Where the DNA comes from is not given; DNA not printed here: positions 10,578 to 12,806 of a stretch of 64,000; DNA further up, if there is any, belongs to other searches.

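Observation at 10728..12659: ATP-grasp ligase fused to a complete LMW phosphotyrosine-phosphatase domain, with no BY-kinase in sight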

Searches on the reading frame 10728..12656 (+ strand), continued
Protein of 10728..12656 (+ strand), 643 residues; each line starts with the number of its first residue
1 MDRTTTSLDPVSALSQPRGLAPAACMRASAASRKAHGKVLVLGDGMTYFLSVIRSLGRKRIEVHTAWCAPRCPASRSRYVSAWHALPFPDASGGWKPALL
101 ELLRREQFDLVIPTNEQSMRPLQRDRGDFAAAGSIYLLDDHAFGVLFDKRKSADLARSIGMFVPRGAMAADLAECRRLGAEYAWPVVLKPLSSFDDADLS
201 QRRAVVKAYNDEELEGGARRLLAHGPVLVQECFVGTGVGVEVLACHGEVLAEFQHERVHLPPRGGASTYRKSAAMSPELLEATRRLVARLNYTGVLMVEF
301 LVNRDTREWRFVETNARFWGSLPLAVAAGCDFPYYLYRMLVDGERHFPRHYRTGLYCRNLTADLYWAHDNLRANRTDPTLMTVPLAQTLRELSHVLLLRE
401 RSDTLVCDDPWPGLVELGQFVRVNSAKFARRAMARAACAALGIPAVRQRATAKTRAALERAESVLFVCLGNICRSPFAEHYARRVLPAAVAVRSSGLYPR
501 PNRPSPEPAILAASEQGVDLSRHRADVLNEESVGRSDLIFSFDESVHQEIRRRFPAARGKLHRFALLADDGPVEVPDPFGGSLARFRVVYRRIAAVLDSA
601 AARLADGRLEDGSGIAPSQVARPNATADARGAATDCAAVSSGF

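Call 22: find_related_loci(query=A1, collection=genome_contigs, flank=10000)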
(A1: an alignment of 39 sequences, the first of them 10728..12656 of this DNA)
Query A1 (643 aa) in genome_contigs; peptide patterns used: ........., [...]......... (x = any residue, [..] = any of these).
600 stretches matched a pattern (row limit reached: there are more); 491 encode a relative of the query (tblastn E <= 1e-3); the best 80 are kept; 80 distinct loci.
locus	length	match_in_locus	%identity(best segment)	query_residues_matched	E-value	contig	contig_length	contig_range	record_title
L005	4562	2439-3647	44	28-435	1e-92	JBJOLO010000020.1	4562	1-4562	MAG: Planctomycetota bacterium isolate tombigeeriver_2019_sw_WHONDRS-S19S_0020_B_bin.3 scaffold_200070, whole genome sho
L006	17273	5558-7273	38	18-594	2e-88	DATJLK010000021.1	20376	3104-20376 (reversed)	MAG TPA_asm: Stellaceae bacterium isolate SMAG_U14807 k141_22024, whole genome shotgun sequence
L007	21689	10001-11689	32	38-599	4e-85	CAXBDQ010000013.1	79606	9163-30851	MAG TPA_asm: uncultured Porticoccus sp. isolate ERR2762127_binner13_Refined_46 genome assembly, contig: ERZ3421847.181,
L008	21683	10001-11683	31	10-579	1e-60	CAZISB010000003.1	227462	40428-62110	MAG TPA_asm: uncultured Acidobacteriaceae bacterium isolate SRP272529_co2_232 genome assembly, contig: NODE_26_length_22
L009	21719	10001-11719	30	50-604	6e-54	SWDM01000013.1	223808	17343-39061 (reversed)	MAG: Nitrospira sp. isolate RSF3 Nitrospira_sp_RSF3_13, whole genome shotgun sequence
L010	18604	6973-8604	31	27-576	1e-51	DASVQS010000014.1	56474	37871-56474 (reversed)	MAG TPA_asm: Allosphingosinicella sp. isolate SMAG_U3214 k141_346648, whole genome shotgun sequence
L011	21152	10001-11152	30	38-422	2e-33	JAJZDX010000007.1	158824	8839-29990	MAG: Proteobacteria bacterium isolate JA6.bin23 NODE_64_length_158824_cov_26.003787, whole genome shotgun sequence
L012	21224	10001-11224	32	38-444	3e-31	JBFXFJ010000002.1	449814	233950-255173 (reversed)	MAG: Steroidobacteraceae bacterium isolate CA_2019_TPIn_137 NODE_47_length_449814_cov_26.571435_TPIn, whole genome shotg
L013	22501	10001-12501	37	146-593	5e-28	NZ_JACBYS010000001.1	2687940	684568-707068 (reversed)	Duganella sp. 1224 Ga0365423_01, whole genome shotgun sequence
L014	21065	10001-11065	31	40-374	1e-27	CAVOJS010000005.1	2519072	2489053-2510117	MAG: Terriglobia bacterium isolate MFD00082.bin.1.20 genome assembly, contig: contig_6270, whole genome shotgun sequence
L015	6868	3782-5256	30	50-543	1e-19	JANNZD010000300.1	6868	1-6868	MAG: Betaproteobacteria bacterium isolate VAR_25_metabat_237 VAR_25_k141_3876141, whole genome shotgun sequence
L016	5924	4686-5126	32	464-614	5e-17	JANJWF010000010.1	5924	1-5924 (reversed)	MAG: Thiobacillus sp. isolate RC343_metabat.bin.22 RC343_k141_295648, whole genome shotgun sequence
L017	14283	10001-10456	39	463-610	7e-17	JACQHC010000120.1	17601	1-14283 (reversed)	MAG: Gemmatimonadetes bacterium isolate NC_groundwater_1089_Ag_S2p5_68_137 S_2p5_S6_coassembly_k141_3143774, whole genom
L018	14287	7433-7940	35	399-604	2e-16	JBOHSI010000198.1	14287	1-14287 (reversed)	MAG: Gemmatimonadales bacterium isolate M3-S_metawrap_bin.43 k127_4078441, whole genome shotgun sequence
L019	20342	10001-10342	33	462-579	2e-16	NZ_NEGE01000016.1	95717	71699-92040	Acinetobacter sp. ANC 4169 Contig16, whole genome shotgun sequence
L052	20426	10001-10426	32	462-606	8e-13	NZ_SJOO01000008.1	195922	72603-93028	Enterobacter wuhouensis strain WCHEW120002 8, whole genome shotgun sequence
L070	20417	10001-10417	33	462-601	6e-12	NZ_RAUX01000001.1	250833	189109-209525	Stenotrophomonas maltophilia strain E77 sm-E77_lib12335_1, whole genome shotgun sequence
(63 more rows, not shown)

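Call 28: find_encoding_contigs(protein=P0045, flank=8000, max_places=1)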
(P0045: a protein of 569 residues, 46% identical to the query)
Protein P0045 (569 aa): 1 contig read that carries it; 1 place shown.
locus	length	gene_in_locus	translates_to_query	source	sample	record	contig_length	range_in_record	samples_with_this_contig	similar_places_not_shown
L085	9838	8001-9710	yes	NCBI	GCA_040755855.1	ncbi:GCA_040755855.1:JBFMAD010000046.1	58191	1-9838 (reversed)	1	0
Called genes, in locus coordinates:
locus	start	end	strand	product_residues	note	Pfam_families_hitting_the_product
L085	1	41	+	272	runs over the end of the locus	PF01209:Ubie_methyltran, PF13489:Methyltransf_23, PF08241:Methyltransf_11, PF08242:Methyltransf_12, PF13649:Methyltransf_25, PF13847:Methyltransf_31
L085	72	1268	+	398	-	PF04055:Radical_SAM, PF13186:SPASM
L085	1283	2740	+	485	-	-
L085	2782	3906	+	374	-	PF13439:Glyco_transf_4, PF13579:Glyco_trans_4_4, PF00534:Glycos_transf_1, PF13692:Glyco_trans_1_4, PF13524:Glyco_trans_1_2 (weak)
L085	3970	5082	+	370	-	PF13439:Glyco_transf_4, PF13579:Glyco_trans_4_4, PF20706:GT4-conflict (weak), PF00534:Glycos_transf_1, PF13692:Glyco_trans_1_4, PF13524:Glyco_trans_1_2 (weak)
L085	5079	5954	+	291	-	PF01522:Polysacc_deac_1, PF10096:DUF2334 (weak), PF11959:DUF3473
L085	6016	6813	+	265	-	PF01522:Polysacc_deac_1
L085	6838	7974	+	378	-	PF13527:Acetyltransf_9 (weak), PF00583:Acetyltransf_1 (weak), PF13508:Acetyltransf_7 (faint)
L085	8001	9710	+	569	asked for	PF15632:ATPgrasp_Ter, PF01451:LMWPc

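Call 29: find_encoding_contigs(protein=P0090, flank=8000, max_places=1)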
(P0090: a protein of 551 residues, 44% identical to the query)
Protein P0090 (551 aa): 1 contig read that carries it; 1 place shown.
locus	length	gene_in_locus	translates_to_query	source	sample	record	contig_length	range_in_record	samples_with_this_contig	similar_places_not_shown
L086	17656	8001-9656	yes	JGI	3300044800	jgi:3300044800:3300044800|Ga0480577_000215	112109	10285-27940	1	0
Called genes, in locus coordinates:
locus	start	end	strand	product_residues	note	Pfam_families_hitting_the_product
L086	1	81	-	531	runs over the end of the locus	PF01943:Polysacc_synt, PF13440:Polysacc_synt_3, PF03023:MurJ (weak), PF01554:MatE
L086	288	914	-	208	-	PF02397:Bac_transf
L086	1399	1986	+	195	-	-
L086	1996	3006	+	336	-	PF00005:ABC_tran, PF13304:AAA_21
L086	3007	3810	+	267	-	PF01061:ABC2_membrane, PF12698:ABC2_membrane_3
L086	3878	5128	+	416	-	PF14907:NTP_transf_5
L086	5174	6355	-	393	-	PF13439:Glyco_transf_4, PF13579:Glyco_trans_4_4, PF00534:Glycos_transf_1, PF13692:Glyco_trans_1_4, PF13524:Glyco_trans_1_2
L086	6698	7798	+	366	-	PF13527:Acetyltransf_9, PF00583:Acetyltransf_1 (weak), PF13673:Acetyltransf_10 (faint), PF13508:Acetyltransf_7 (faint)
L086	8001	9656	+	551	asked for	PF02786:CPSase_L_D2 (faint), PF15632:ATPgrasp_Ter, PF01451:LMWPc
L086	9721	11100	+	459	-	PF00583:Acetyltransf_1 (faint)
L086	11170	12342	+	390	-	PF13480:Acetyltransf_6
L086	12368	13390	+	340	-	PF01522:Polysacc_deac_1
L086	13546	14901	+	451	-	PF02826:2-Hacid_dh_C (faint), PF03446:NAD_binding_2 (weak), PF03721:UDPG_MGDP_dh_N, PF00984:UDPG_MGDP_dh, PF03720:UDPG_MGDP_dh_C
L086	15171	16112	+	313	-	PF27840:ScmC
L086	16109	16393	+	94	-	PF05402:PqqD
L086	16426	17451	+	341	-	PF04055:Radical_SAM, PF13186:SPASM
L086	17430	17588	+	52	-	-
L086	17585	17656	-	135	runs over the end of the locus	-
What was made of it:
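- L085 and L086 add a GNAT gene directly upstream of the fusion (calls 28, 29).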

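Call 30: find_encoding_contigs(protein=P0068, flank=8000, max_places=1)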
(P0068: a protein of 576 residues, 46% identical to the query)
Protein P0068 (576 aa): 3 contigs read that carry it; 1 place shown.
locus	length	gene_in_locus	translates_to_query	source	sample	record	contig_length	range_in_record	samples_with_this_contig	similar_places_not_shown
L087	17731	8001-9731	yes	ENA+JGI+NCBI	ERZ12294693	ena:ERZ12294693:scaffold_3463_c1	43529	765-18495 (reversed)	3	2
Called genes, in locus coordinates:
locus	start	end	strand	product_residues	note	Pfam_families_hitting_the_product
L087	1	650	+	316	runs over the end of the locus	PF01073:3Beta_HSD, PF01370:Epimerase, PF02719:Polysacc_synt_2, PF04321:RmlD_sub_bind, PF05368:NmrA (weak), PF13460:NAD_binding_10, PF16363:GDP_Man_Dehyd, PF07993:NAD_binding_4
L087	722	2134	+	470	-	PF03446:NAD_binding_2, PF03721:UDPG_MGDP_dh_N, PF00984:UDPG_MGDP_dh, PF03720:UDPG_MGDP_dh_C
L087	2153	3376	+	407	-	PF13439:Glyco_transf_4, PF13477:Glyco_trans_4_2 (faint), PF13579:Glyco_trans_4_4, PF20706:GT4-conflict, PF00534:Glycos_transf_1, PF13692:Glyco_trans_1_4, PF13524:Glyco_trans_1_2 (weak)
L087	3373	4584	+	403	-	PF13439:Glyco_transf_4, PF13579:Glyco_trans_4_4, PF20706:GT4-conflict, PF00534:Glycos_transf_1, PF13692:Glyco_trans_1_4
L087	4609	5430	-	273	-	-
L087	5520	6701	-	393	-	-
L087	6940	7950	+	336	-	-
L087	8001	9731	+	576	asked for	PF01451:LMWPc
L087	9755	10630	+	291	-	PF13578:Methyltransf_24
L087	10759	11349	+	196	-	PF00132:Hexapep, PF14602:Hexapep_2 (weak)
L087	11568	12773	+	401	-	PF13439:Glyco_transf_4, PF13579:Glyco_trans_4_4, PF00534:Glycos_transf_1, PF13692:Glyco_trans_1_4, PF13524:Glyco_trans_1_2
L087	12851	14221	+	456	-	PF03721:UDPG_MGDP_dh_N, PF00984:UDPG_MGDP_dh, PF03720:UDPG_MGDP_dh_C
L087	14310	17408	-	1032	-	-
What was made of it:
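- On Cj1438C/Cj1435-type glycan amidation with a phospho-amine, then dephosphorylation: UDP-sugar dehydrogenases occur in only some related loci (calls 29, 30).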

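Call 31: find_encoding_contigs(protein=P0021, flank=8000, max_places=1)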
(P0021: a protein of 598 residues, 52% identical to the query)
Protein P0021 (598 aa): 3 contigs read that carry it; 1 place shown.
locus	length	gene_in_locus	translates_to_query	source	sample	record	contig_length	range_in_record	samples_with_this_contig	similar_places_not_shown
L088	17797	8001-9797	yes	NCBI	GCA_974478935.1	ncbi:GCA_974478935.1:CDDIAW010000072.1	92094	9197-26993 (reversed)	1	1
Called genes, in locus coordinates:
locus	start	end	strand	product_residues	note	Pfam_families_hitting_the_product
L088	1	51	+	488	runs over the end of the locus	PF01943:Polysacc_synt, PF13440:Polysacc_synt_3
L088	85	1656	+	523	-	PF02350:Epimerase_2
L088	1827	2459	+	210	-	PF00702:Hydrolase, PF13419:HAD_2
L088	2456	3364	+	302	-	PF01636:APH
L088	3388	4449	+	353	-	-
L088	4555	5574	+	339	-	PF01073:3Beta_HSD, PF01370:Epimerase, PF02719:Polysacc_synt_2, PF04321:RmlD_sub_bind, PF13460:NAD_binding_10 (weak), PF16363:GDP_Man_Dehyd, PF07993:NAD_binding_4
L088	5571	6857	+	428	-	PF13439:Glyco_transf_4, PF13579:Glyco_trans_4_4, PF20706:GT4-conflict (weak), PF00534:Glycos_transf_1, PF13692:Glyco_trans_1_4, PF13524:Glyco_trans_1_2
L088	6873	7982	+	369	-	PF00535:Glycos_transf_2, PF13641:Glyco_tranf_2_3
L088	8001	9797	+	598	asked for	PF15632:ATPgrasp_Ter (weak), PF01451:LMWPc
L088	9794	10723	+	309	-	PF01522:Polysacc_deac_1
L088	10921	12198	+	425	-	PF04932:Wzy_C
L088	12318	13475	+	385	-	PF03966:Trm112p (faint), PF13489:Methyltransf_23, PF08241:Methyltransf_11, PF08242:Methyltransf_12, PF13649:Methyltransf_25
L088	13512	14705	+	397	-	PF20706:GT4-conflict, PF00534:Glycos_transf_1, PF13692:Glyco_trans_1_4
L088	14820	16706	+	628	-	PF13522:GATase_6, PF13537:GATase_7, PF00733:Asn_synthase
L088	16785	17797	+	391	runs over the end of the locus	PF13439:Glyco_transf_4, PF13579:Glyco_trans_4_4, PF00534:Glycos_transf_1, PF13692:Glyco_trans_1_4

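Call 32: find_encoding_contigs(protein=P0109, flank=8000, max_places=1)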
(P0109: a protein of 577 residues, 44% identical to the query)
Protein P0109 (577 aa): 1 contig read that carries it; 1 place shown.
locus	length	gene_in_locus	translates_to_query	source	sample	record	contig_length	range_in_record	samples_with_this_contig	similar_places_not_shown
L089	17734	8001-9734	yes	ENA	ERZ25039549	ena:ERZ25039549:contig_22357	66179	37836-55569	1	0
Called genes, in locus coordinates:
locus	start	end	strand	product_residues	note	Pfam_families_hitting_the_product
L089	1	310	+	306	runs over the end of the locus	PF13579:Glyco_trans_4_4, PF13439:Glyco_transf_4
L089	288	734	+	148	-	-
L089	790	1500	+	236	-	-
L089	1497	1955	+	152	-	PF04932:Wzy_C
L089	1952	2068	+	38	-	-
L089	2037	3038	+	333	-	PF00535:Glycos_transf_2, PF10111:Glyco_tranf_2_2, PF13641:Glyco_tranf_2_3 (weak)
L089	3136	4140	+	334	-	PF00535:Glycos_transf_2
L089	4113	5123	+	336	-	PF01370:Epimerase (weak)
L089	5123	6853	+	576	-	PF13231:PMT_2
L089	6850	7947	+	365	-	PF13439:Glyco_transf_4, PF13477:Glyco_trans_4_2 (weak), PF13579:Glyco_trans_4_4, PF20706:GT4-conflict, PF00534:Glycos_transf_1, PF13692:Glyco_trans_1_4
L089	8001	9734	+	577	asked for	PF02655:ATP-grasp_3 (weak), PF02786:CPSase_L_D2 (faint), PF15632:ATPgrasp_Ter, PF01451:LMWPc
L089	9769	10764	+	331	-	-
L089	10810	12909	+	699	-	PF01408:GFO_IDH_MocA, PF01073:3Beta_HSD, PF01370:Epimerase, PF04321:RmlD_sub_bind, PF05368:NmrA, PF16363:GDP_Man_Dehyd, PF13460:NAD_binding_10, PF07993:NAD_binding_4, +2 more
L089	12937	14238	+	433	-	PF13439:Glyco_transf_4 (weak), PF00534:Glycos_transf_1, PF13692:Glyco_trans_1_4, PF13524:Glyco_trans_1_2 (weak)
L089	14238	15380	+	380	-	PF13439:Glyco_transf_4, PF13579:Glyco_trans_4_4, PF00534:Glycos_transf_1, PF13692:Glyco_trans_1_4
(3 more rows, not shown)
